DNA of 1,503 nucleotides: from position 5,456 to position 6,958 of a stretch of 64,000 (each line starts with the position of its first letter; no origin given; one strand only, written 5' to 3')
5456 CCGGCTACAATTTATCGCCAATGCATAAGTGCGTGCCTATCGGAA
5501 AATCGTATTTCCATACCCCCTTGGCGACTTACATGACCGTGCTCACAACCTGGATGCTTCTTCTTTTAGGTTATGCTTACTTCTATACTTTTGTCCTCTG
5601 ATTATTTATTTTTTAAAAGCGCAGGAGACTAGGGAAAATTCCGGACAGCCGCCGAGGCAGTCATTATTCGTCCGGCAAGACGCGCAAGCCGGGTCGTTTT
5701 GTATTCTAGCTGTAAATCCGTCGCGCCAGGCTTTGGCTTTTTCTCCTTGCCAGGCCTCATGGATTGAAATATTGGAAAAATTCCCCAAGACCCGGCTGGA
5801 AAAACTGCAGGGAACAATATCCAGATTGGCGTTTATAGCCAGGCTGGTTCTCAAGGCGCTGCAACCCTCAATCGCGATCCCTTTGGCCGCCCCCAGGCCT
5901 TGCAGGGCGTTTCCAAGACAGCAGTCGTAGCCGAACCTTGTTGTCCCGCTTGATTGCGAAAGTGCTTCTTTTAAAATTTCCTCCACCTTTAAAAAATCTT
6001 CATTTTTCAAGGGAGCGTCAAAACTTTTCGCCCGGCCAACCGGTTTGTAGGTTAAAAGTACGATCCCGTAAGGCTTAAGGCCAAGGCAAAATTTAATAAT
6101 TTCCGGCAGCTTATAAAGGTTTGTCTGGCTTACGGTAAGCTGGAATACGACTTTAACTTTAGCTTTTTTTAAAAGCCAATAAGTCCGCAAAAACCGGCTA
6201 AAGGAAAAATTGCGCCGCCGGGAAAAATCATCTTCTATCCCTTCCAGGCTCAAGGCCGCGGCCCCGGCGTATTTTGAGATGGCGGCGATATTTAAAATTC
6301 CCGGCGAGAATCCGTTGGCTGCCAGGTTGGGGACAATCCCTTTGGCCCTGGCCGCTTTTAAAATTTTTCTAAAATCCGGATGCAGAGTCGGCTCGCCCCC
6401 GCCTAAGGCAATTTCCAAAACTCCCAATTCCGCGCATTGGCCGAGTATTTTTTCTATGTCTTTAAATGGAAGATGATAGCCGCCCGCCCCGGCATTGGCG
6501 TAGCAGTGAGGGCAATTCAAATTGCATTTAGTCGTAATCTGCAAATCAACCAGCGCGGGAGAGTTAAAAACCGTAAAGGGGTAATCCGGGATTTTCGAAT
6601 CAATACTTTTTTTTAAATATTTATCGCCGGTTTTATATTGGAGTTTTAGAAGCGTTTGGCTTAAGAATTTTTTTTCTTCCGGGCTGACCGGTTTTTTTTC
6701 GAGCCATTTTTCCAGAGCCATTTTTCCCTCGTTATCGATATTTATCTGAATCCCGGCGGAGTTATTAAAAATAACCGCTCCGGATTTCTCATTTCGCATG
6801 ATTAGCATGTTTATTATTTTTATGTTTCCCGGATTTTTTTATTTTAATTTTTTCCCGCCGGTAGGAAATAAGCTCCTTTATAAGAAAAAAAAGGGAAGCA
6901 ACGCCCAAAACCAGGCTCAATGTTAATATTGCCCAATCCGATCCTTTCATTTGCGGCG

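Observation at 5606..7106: Orphan radical-SAM/SPASM enzyme with N-terminal extension, translationally overlapped by a small membrane-protein gene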

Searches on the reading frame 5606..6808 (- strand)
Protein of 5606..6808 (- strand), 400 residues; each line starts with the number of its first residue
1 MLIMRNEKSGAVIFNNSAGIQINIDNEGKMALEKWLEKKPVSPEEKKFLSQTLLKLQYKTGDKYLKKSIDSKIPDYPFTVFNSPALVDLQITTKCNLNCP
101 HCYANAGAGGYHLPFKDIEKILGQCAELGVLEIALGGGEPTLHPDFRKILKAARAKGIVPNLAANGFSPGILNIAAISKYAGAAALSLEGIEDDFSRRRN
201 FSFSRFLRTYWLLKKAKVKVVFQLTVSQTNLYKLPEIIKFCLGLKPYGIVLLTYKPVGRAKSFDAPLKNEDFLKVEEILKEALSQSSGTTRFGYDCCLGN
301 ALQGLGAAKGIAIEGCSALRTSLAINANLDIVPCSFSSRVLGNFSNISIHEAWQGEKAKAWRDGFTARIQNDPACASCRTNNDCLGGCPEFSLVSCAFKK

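Call 3: search_protein_families(library=ncbifam, proteins=[window:5606-6808:-], max_evalue=0.01)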
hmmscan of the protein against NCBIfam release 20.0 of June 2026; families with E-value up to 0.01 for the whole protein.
window:5606-6808:- (400 aa): 56 families (the best 25 are shown)
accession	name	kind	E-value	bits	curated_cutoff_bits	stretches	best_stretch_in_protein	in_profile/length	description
TIGR04303.1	GeoRSP_rSAM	equivalog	2.9e-22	79.7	400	1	83-390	3-308/325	GeoRSP system radical SAM/SPASM protein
TIGR04250.1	SCM_rSAM_ScmE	equivalog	2.1e-20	72.9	400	1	83-391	1-330/358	SynChlorMet cassette radical SAM/SPASM protein ScmE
NF045574.1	sacti_mat_StsB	exception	5.6e-20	71.6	625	1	87-389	98-396/466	StsB family radical SAM/SPASM domain sactipeptide maturase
TIGR04051.1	rSAM_NirJ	equivalog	4.4e-19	68.7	515.45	1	90-241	7-163/354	heme d1 biosynthesis radical SAM protein NirJ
TIGR04055.1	rSAM_NirJ2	equivalog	7.5e-19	68.4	500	1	87-388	2-303/326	putative heme d1 biosynthesis radical SAM protein NirJ2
TIGR04317.1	W_rSAM_matur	equivalog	6.6e-18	64.9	380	1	89-253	8-183/349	tungsten cofactor oxidoreductase radical SAM maturase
TIGR04103.1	rSAM_nif11_3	equivalog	2.6e-17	62.5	725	1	90-388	10-325/412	nif11-class peptide radical SAM maturase 3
TIGR03962.1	mycofact_rSAM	equivalog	1.1e-16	61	265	1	83-388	10-313/339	mycofactocin radical SAM maturase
TIGR04082.1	rSAM_for_selen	equivalog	1.5e-16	60.2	350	1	89-389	201-497/516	thio(seleno)oxazole modification radical SAM maturase SbtM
TIGR04545.1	rSAM_ahbD_hemeb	equivalog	3.6e-15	56.2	500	1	87-270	2-192/339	heme b synthase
NF045646.2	rSAM_Se_TrsS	equivalog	3.6e-15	55.4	490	1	89-290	90-299/441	radical SAM (seleno)protein TrsS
TIGR04403.1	rSAM_skfB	equivalog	4.4e-15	55.4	300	1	79-284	98-307/402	sporulation killing factor system radical SAM maturase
TIGR04340.1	rSAM_ACGX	hypoth_equivalog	6.1e-15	55.3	400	1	89-390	7-321/341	radical SAM/SPASM domain protein, ACGX system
NF033640.1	N_Twi_rSAM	subfamily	6.5e-15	55.1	170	1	131-249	174-307/398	twitch domain-containing radical SAM protein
TIGR02109.1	PQQ_syn_pqqE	equivalog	6.6e-15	54.9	381.35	1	81-388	3-312/358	pyrroloquinoline quinone biosynthesis protein PqqE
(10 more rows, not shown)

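Call 4: search_protein_families(library=pfam, proteins=[window:5606-6808:-], max_evalue=0.01)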
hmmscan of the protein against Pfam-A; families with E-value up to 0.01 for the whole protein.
window:5606-6808:- (400 aa): 3 families
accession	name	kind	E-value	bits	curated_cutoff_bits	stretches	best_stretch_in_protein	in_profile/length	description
PF04055.27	Radical_SAM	-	1.3e-18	68.2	29.5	1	90-226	2-150/166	Radical SAM superfamily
PF13186.11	SPASM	-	5.5e-09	36.6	21.5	1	316-378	1-66/67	Iron-sulfur cluster-binding domain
PF13353.11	Fer4_12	-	0.0095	16.7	22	0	93-155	13-79/137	4Fe-4S single cluster domain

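Call 5: find_homologous_proteins(query=window:5606-6808:-, max_evalue=1e-10)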
Query window:5606-6808:- (400 aa): 104 proteins with E <= 1e-10 among 8000 candidates.
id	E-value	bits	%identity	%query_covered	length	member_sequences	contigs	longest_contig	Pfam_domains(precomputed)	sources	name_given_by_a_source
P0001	6.8e-270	913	100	100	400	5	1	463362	PF13186.12,PF04055.28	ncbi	ncbi:MAG: radical SAM protein [Patescibacteria group bacterium]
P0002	9.6e-124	431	49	99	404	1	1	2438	PF13186.12,PF04055.28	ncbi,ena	-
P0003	3.5e-118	413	49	100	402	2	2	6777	PF13186.12,PF04055.28,PF13353.12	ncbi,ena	-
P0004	1.8e-112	394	46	99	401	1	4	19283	PF13186.12,PF04055.28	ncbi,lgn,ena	-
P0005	2.2e-110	387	46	99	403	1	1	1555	PF13186.12,PF04055.28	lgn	-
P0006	9.8e-109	382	45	99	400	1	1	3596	PF13186.12,PF04055.28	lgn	-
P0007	7.1e-108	379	45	100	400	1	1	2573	PF13186.12,PF04055.28,PF13353.12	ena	-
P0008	6.0e-107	376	46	99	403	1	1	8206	PF13186.12,PF04055.28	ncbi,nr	ncbi:radical SAM protein [Candidatus Falkowbacteria bacterium]|nr:radical SAM protein [Candidatus Fa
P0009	5.3e-103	363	44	99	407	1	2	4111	PF13186.12,PF04055.28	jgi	jgi:radical SAM protein with 4Fe4S-binding SPASM domain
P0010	6.9e-102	359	44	99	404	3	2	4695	PF13186.12,PF04055.28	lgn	-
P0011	3.1e-101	357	45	99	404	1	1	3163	PF13186.12,PF04055.28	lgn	-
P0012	5.0e-100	353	44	99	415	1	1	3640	PF13186.12,PF04055.28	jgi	jgi:radical SAM protein with 4Fe4S-binding SPASM domain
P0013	7.4e-100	353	45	99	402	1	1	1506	PF13186.12,PF04055.28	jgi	jgi:radical SAM protein with 4Fe4S-binding SPASM domain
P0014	2.4e-96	341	44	99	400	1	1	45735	PF13186.12,PF04055.28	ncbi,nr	ncbi:MAG: radical SAM protein [Patescibacteria group bacterium]|nr:radical SAM protein [Patescibacte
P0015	2.5e-96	341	43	99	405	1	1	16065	PF13186.12,PF04055.28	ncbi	-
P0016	4.3e-95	337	41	99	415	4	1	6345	PF13186.12,PF04055.28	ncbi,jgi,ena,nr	ncbi:radical SAM protein [Patescibacteria group bacterium]|nr:radical SAM protein [Patescibacteria g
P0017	2.9e-94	334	42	99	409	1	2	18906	PF13186.12,PF04055.28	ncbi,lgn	-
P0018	1.2e-90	322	40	100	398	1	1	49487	PF13186.12,PF04055.28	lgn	-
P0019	1.6e-90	322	40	99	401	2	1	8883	PF13186.12,PF04055.28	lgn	-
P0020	2.4e-90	321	50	76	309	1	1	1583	PF13186.12,PF04055.28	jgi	jgi:radical SAM protein with 4Fe4S-binding SPASM domain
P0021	3.5e-90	321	53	68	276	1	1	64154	PF13186.12,PF04055.28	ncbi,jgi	ncbi:MAG: radical SAM protein, partial [bacterium]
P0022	2.7e-89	318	40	99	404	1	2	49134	PF13186.12,PF04055.28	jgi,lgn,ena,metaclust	metaclust:\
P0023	1.4e-88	316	40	100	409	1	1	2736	PF13186.12,PF04055.28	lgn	-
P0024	4.8e-88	314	39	100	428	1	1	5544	PF13186.12,PF04055.28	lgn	-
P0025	4.1e-87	311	39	99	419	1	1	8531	PF13186.12,PF04055.28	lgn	-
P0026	1.6e-86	309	38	99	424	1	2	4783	PF13186.12,PF04055.28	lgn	-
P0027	1.1e-85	306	38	99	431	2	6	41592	PF13186.12,PF04055.28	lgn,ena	-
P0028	2.1e-85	305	40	99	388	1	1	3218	PF13186.12,PF04055.28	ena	-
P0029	2.7e-85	305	39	99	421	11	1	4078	PF13186.12,PF04055.28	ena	-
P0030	3.0e-85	305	41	99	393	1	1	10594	PF13186.12,PF04055.28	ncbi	-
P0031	5.2e-85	304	39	100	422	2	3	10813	PF13186.12,PF04055.28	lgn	-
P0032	7.8e-85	303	38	99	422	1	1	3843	PF13186.12,PF04055.28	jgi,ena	-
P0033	9.2e-85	303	38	99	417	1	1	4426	PF13186.12,PF04055.28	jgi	-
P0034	5.8e-84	300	37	99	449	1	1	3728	PF13186.12,PF04055.28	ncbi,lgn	-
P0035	6.6e-84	300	39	99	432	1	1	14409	PF13186.12,PF04055.28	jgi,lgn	jgi:radical SAM protein with 4Fe4S-binding SPASM domain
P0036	8.7e-84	300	38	100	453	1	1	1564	PF13186.12,PF04055.28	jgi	jgi:radical SAM protein with 4Fe4S-binding SPASM domain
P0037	2.3e-83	298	38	99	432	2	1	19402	PF13186.12,PF04055.28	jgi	jgi:radical SAM protein with 4Fe4S-binding SPASM domain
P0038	4.1e-83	298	38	100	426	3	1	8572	PF13186.12,PF04055.28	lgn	-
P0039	4.5e-83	297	38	99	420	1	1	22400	PF13186.12,PF04055.28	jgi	jgi:radical SAM protein with 4Fe4S-binding SPASM domain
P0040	5.0e-82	294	40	99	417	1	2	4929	PF13186.12,PF04055.28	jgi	jgi:radical SAM protein with 4Fe4S-binding SPASM domain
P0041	7.9e-82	293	38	99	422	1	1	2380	PF13186.12,PF04055.28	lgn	-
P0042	1.8e-81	292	39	99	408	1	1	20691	PF13186.12,PF04055.28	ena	-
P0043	4.7e-81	291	39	98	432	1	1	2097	PF13186.12,PF04055.28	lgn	-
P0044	5.3e-81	291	37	100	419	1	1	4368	PF13186.12,PF04055.28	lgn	-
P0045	9.4e-81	290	38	99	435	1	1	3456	PF13186.12,PF04055.28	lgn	-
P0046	1.4e-80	289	37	99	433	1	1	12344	PF13186.12,PF04055.28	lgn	-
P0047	1.9e-80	289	37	99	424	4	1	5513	PF13186.12,PF04055.28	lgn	-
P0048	2.1e-80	289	38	99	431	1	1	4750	PF13186.12,PF04055.28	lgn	-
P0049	3.0e-80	288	38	99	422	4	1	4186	PF13186.12,PF04055.28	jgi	jgi:radical SAM protein with 4Fe4S-binding SPASM domain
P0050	1.4e-79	286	37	100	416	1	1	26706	PF13186.12,PF04055.28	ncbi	-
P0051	1.9e-79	286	37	99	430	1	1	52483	PF13186.12,PF04055.28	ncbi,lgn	-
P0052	5.5e-79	284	38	99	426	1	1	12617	PF13186.12,PF04055.28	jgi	-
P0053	1.3e-78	283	37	100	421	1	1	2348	PF13186.12,PF04055.28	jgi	jgi:radical SAM protein with 4Fe4S-binding SPASM domain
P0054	1.5e-78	283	37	99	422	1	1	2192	PF13186.12,PF04055.28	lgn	-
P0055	2.1e-78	282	35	99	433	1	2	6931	PF13186.12,PF04055.28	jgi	jgi:radical SAM protein with 4Fe4S-binding SPASM domain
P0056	4.9e-78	281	37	99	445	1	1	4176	PF13186.12,PF04055.28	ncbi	-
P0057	1.1e-77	280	37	99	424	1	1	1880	PF13186.12,PF04055.28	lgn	-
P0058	3.1e-77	278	36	98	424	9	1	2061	PF13186.12,PF04055.28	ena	-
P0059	4.4e-77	278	37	99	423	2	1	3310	PF13186.12,PF04055.28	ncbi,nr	ncbi:MAG: radical SAM protein [Polyangiaceae bacterium]|nr:radical SAM protein [Polyangiaceae bacter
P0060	7.2e-77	277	37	100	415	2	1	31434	PF13186.12,PF04055.28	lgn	-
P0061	6.0e-76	274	37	99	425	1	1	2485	PF13186.12,PF04055.28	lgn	-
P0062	1.1e-75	273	38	99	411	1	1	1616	PF13186.12,PF04055.28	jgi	jgi:radical SAM protein with 4Fe4S-binding SPASM domain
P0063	1.4e-75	273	38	100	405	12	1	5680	PF13186.12,PF04055.28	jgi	-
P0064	1.8e-75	272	37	99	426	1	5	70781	PF13186.12,PF04055.28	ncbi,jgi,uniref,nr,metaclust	ncbi:radical SAM/SPASM domain-containing protein [Thiohalocapsa sp. ML1]|jgi:radical SAM protein wit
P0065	4.3e-75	271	35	100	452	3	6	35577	PF13186.12,PF04055.28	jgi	jgi:radical SAM protein with 4Fe4S-binding SPASM domain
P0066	1.1e-74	270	37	99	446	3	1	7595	PF13186.12,PF04055.28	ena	-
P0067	8.7e-74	267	36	99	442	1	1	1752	PF13186.12,PF04055.28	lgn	-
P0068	2.3e-73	266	36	99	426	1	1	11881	PF13186.12,PF04055.28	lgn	-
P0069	1.4e-72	263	36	100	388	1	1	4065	PF13186.12,PF04055.28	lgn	-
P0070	1.3e-71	260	35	99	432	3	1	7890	PF13186.12,PF04055.28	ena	-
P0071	1.4e-71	260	33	99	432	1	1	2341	PF13186.12,PF04055.28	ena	-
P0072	1.7e-71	259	34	99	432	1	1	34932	PF13186.12,PF04055.28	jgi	jgi:radical SAM protein with 4Fe4S-binding SPASM domain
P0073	1.9e-71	259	35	99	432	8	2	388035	PF13186.12,PF04055.28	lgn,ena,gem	-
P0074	2.4e-70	256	36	99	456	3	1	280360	PF13186.12,PF04055.28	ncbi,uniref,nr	ncbi:radical SAM/SPASM domain-containing protein [Halochromatium glycolicum]|uniref:Radical SAM core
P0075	5.2e-66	241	35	99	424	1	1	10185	PF13186.12,PF04055.28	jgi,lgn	jgi:radical SAM protein with 4Fe4S-binding SPASM domain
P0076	7.4e-66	241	33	99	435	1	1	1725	PF13186.12,PF04055.28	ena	-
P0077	1.7e-62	230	41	75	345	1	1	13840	PF04055.28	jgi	-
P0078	3.2e-58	216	40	71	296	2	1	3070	PF13186.12,PF04055.28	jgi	jgi:radical SAM protein with 4Fe4S-binding SPASM domain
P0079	3.6e-44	169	40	56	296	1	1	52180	PF04055.28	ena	-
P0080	9.1e-27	112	29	80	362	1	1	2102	PF04055.28,PF13353.12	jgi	jgi:radical SAM protein with 4Fe4S-binding SPASM domain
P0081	5.9e-22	96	30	70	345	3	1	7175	PF13186.12,PF04055.28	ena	-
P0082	1.5e-21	95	30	73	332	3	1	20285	PF13186.12,PF04055.28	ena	-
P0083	2.9e-21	94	33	60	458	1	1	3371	PF04055.28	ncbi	ncbi:MAG: radical SAM protein [Promethearchaeota archaeon]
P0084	2.1e-20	91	35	48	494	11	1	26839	PF04055.28,PF13353.12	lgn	-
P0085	3.3e-20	91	28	78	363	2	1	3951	PF13186.12,PF04055.28,PF13353.12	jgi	-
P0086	5.3e-20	90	26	83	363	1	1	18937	PF04055.28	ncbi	-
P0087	9.9e-19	86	34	55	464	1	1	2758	PF04055.28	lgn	-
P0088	2.6e-18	84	27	82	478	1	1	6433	PF13186.12,PF04055.28,PF13353.12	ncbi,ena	-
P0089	3.6e-18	84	30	54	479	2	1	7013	PF04055.28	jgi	jgi:MoaA/NifB/PqqE/SkfB family radical SAM enzyme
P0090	1.9e-17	81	27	79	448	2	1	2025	PF13186.12,PF04055.28,PF05402.19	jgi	-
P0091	1.2e-16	79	27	77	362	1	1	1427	PF13186.12,PF04055.28,PF13353.12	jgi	-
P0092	1.5e-16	78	26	78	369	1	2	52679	PF13186.12,PF04055.28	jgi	jgi:radical SAM protein with 4Fe4S-binding SPASM domain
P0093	3.3e-15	74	28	75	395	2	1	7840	PF04055.28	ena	-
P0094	9.4e-15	73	30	49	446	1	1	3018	PF04055.28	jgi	jgi:hypothetical protein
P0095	3.4e-14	71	26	75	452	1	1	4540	PF13186.12,PF04055.28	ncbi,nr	ncbi:MAG: radical SAM protein [Acetobacteraceae bacterium]|nr:radical SAM protein [Acetobacteraceae 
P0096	3.6e-14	71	26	78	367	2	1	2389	PF13186.12,PF04055.28,PF13353.12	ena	-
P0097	7.0e-14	70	24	96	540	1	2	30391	PF13186.12,PF04055.28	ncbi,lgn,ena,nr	ncbi:MAG: radical SAM protein [Chloroflexi bacterium]|nr:radical SAM protein [Chloroflexota bacteriu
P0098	1.8e-13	68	28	76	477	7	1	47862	PF04055.28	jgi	jgi:hypothetical protein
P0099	3.1e-13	68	26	79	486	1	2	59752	PF13186.12,PF04055.28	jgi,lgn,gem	-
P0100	4.4e-13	67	27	77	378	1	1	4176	PF13186.12,PF04055.28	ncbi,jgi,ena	-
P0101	5.2e-13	67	28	78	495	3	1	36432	PF13186.12,PF04055.28,PF13353.12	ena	-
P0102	5.4e-13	67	26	68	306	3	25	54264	PF13186.12,PF04055.28,PF13353.12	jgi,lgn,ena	jgi:MoaA/NifB/PqqE/SkfB family radical SAM enzyme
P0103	5.9e-13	67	29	70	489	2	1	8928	PF13186.12,PF04055.28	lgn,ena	-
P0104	1.6e-11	62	26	75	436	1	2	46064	PF13186.12,PF04055.28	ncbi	ncbi:MAG: thio(seleno)oxazole modification radical SAM maturase SbtM [Fibrobacterota bacterium]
